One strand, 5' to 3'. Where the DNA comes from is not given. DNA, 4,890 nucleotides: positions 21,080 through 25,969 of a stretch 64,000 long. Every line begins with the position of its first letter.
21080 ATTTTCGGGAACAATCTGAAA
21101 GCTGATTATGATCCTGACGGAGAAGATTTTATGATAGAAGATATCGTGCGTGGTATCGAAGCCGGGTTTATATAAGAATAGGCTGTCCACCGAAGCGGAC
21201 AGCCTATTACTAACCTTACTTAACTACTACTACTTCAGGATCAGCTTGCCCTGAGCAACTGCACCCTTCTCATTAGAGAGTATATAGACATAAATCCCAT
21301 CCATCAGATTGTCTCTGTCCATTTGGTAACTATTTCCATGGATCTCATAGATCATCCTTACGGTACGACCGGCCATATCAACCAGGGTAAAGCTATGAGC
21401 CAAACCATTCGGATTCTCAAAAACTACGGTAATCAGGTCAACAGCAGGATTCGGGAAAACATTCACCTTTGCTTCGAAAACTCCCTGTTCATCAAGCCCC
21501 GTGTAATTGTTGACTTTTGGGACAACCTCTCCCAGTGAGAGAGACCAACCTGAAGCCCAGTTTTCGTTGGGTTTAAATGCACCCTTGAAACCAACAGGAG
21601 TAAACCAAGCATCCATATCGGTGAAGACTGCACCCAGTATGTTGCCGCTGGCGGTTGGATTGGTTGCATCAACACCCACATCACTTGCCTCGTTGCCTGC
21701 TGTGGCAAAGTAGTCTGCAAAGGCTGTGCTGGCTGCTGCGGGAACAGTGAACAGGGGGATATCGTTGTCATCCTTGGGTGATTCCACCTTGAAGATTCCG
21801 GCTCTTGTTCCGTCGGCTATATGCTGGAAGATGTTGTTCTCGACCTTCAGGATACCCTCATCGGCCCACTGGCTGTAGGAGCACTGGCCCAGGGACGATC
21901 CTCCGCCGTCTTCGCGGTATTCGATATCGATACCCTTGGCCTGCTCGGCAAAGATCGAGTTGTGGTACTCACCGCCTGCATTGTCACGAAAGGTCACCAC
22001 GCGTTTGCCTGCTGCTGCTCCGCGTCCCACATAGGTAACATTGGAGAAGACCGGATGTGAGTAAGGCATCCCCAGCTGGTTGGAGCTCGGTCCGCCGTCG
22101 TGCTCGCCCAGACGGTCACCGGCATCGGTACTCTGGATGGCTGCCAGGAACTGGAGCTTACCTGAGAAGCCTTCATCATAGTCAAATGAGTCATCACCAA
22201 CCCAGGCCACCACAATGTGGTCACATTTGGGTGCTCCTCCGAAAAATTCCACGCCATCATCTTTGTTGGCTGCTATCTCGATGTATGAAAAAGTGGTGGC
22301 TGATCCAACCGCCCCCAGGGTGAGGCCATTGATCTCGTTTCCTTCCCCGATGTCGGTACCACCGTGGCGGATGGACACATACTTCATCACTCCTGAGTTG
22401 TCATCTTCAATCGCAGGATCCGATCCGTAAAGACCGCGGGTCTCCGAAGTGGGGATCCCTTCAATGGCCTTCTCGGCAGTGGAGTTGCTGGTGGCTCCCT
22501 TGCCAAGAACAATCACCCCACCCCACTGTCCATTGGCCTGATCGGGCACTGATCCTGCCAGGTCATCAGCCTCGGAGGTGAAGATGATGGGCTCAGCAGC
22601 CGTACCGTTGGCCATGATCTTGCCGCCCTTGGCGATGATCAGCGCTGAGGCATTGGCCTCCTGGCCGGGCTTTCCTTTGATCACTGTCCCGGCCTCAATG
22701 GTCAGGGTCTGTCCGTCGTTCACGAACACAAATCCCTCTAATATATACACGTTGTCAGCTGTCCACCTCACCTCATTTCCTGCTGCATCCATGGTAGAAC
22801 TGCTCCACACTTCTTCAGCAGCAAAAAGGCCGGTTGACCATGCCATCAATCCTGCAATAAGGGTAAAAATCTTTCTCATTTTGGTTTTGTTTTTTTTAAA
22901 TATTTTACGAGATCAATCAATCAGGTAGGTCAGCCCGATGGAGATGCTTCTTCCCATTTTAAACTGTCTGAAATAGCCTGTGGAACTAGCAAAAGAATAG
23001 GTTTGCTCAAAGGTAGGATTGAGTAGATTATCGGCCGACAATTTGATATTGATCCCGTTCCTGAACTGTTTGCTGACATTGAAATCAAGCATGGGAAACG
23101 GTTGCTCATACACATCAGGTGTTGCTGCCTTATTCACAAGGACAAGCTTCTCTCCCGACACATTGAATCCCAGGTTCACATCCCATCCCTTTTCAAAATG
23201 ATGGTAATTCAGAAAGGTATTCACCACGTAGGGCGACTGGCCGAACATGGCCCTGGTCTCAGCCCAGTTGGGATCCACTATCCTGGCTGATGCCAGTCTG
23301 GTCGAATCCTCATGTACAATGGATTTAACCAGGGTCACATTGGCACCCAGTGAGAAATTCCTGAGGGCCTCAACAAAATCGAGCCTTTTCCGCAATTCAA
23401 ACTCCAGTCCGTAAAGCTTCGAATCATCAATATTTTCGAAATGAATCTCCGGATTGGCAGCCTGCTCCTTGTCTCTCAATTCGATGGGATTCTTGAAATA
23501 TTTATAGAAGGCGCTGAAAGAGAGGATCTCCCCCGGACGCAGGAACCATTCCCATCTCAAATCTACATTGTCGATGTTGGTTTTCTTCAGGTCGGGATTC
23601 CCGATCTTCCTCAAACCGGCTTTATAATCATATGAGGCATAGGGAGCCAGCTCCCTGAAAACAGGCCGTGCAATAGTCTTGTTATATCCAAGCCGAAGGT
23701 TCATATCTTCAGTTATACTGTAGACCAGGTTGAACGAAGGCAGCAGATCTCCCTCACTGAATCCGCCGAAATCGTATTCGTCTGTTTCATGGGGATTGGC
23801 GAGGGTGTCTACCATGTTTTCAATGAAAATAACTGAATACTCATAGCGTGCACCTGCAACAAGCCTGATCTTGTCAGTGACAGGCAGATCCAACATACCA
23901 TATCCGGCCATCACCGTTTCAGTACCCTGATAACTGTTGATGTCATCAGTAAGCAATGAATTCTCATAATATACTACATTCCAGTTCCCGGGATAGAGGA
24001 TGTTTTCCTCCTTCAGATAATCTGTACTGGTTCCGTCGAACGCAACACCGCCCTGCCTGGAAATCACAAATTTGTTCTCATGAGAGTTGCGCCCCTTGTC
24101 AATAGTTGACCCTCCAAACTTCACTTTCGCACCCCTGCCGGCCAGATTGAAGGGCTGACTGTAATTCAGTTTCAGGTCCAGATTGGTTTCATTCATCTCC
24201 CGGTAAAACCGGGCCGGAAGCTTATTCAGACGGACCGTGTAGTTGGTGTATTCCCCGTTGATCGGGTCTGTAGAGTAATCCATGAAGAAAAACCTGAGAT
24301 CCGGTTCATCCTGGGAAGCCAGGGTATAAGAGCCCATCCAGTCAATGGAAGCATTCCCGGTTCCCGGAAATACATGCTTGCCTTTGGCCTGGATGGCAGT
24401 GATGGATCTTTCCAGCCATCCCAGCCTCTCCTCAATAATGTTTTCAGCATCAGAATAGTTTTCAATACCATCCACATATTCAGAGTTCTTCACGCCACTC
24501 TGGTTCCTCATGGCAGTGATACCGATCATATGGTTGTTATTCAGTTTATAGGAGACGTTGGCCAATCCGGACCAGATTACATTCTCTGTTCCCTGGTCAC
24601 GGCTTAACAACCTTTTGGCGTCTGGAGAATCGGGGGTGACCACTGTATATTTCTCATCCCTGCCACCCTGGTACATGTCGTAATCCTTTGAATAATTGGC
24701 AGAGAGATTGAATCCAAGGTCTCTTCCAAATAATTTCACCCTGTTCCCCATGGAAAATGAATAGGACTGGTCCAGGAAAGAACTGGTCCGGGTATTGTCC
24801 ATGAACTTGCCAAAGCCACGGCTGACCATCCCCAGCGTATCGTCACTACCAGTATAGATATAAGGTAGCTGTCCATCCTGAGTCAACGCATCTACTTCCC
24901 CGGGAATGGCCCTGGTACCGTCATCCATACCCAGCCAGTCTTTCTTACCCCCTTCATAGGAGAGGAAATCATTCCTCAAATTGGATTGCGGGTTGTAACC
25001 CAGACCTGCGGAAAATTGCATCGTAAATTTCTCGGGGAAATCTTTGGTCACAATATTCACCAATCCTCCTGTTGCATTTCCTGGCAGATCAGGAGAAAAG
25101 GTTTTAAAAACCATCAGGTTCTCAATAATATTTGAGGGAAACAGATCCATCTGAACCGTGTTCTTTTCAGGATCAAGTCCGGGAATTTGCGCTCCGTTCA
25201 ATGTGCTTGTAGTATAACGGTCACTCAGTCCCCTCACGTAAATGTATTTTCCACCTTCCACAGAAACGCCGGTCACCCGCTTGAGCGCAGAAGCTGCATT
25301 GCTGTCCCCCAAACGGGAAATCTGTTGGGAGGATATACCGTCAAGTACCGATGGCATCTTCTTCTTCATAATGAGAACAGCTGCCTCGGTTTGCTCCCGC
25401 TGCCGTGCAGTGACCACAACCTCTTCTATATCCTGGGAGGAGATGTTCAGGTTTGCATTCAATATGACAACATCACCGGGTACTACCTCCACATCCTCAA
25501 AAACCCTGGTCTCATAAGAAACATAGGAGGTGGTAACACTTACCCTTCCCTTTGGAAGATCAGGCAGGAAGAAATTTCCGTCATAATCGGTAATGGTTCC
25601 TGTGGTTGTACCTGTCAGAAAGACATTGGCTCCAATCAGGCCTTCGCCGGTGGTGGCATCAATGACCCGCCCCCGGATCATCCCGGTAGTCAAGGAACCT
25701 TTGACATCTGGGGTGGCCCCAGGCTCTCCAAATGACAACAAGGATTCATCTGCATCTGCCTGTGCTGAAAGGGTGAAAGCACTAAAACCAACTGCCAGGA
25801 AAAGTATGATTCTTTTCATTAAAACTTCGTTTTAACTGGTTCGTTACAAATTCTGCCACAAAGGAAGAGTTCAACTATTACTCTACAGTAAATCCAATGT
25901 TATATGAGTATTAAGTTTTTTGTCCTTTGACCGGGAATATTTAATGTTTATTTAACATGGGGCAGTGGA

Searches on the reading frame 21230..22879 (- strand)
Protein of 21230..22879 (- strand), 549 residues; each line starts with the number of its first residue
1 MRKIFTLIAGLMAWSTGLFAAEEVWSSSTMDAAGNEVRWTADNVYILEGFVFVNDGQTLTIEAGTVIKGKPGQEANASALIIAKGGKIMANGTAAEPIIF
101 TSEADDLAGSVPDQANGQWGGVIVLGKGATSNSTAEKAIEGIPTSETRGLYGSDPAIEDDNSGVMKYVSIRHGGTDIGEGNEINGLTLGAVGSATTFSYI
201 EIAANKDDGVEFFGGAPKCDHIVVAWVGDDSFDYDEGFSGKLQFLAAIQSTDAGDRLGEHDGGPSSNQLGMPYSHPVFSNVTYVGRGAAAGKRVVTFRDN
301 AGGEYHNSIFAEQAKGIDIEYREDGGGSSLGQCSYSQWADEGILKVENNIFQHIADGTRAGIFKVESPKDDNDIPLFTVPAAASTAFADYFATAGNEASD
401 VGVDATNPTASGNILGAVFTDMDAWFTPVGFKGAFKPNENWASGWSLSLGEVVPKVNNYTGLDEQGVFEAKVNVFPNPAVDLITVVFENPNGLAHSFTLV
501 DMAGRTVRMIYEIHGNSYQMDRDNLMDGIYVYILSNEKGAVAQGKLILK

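Call 85: search_protein_families(library=pfam, proteins=[window:21230-22879:-], max_evalue=0.00001)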
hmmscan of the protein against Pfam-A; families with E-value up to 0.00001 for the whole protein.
window:21230-22879:- (549 aa): 1 family
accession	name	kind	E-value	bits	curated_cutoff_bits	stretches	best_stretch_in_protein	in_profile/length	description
PF18962.6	Por_Secre_tail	-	1.2e-08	35.5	27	1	474-547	1-74/75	Secretion system C-terminal sorting domain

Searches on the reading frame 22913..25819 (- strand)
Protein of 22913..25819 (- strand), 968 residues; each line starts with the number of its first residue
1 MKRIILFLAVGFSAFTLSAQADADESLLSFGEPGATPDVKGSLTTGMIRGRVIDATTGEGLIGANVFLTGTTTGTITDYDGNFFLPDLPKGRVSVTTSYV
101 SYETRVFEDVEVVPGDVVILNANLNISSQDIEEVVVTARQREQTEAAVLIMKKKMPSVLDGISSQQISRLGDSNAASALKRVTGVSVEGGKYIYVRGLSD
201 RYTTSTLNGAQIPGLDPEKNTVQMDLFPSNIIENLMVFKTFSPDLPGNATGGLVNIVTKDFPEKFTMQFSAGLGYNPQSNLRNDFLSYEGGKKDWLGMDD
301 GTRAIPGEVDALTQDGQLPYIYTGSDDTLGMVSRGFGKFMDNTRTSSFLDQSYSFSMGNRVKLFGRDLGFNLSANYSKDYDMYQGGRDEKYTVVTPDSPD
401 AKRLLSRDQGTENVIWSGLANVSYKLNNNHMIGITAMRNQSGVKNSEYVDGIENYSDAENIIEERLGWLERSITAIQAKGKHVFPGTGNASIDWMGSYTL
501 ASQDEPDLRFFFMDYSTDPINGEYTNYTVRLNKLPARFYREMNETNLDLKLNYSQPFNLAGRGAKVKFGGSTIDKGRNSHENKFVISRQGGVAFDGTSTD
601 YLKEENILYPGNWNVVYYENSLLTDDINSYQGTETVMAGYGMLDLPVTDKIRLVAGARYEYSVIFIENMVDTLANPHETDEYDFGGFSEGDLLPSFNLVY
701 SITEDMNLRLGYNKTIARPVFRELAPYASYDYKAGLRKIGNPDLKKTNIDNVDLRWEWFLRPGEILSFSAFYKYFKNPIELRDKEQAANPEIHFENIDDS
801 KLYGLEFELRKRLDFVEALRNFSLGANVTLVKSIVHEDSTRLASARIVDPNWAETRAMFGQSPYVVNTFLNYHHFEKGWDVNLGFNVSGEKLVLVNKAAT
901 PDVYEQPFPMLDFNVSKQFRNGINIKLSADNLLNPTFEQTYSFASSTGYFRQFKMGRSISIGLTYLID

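Call 85: search_protein_families(library=pfam, proteins=[window:22913-25819:-], max_evalue=0.00001)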
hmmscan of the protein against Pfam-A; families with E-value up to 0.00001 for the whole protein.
window:22913-25819:- (968 aa): 4 families
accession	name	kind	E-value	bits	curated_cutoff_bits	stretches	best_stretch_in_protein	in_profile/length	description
PF00593.30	TonB_dep_Rec_b-barrel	-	2.1e-31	110.7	27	1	520-932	58-436/436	TonB dependent receptor-like, beta-barrel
PF13715.12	CarbopepD_reg_2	-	1.6e-18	66.9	32.2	1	48-136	1-88/88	CarboxypepD_reg-like domain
PF13620.12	CarboxypepD_reg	-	1.9e-16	60.6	32.3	1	48-124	2-81/82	Carboxypeptidase regulatory-like domain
PF07715.20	Plug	-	8.6e-12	46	23.9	1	153-252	3-106/107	TonB-dependent Receptor Plug Domain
